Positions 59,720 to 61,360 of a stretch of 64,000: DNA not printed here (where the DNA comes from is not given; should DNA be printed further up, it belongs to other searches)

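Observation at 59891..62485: [FeFe]-hydrogenase-like sensory module fused to a GGDEF-EAL output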

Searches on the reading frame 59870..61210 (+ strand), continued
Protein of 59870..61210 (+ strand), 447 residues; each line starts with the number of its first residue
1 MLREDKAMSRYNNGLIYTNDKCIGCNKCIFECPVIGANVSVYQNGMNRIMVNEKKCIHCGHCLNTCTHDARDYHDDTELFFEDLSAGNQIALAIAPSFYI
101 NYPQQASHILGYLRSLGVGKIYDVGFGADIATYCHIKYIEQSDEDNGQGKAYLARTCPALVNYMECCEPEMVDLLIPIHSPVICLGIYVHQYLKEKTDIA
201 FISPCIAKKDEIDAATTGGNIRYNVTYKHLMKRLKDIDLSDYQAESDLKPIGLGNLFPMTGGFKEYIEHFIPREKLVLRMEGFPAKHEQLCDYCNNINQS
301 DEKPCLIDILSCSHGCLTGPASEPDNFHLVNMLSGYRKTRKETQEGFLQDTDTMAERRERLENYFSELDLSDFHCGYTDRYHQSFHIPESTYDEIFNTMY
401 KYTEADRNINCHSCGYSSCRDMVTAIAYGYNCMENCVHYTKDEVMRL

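Call 67: search_protein_representatives(protein=window:59891-61210:+)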
Query: 440 residues. Proteins with E-value up to 0.001 (for the whole library): 2876; up to 1e-10: 1556; up to 1e-30: 579. The best 150 are listed.
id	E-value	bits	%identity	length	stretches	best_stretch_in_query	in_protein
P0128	7.0e-137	473.7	47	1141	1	3-440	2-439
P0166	4.4e-128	444.7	47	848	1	2-439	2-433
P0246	3.6e-126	438.4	43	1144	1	1-437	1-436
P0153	1.1e-123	430.2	43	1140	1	1-435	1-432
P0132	1.7e-123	429.5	45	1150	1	1-437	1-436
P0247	4.7e-123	428.1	46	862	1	1-440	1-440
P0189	1.0e-122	427.0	40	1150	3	1-437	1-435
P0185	1.7e-120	419.7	43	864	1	3-437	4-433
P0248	3.0e-115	402.4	47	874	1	3-440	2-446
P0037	2.5e-114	399.3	45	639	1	2-436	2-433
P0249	3.6e-111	388.9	43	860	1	6-438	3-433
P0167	4.2e-111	388.7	41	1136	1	1-439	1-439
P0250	6.4e-111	388.1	40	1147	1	1-437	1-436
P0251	1.8e-110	386.6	40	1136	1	2-439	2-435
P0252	2.2e-108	379.8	41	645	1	4-437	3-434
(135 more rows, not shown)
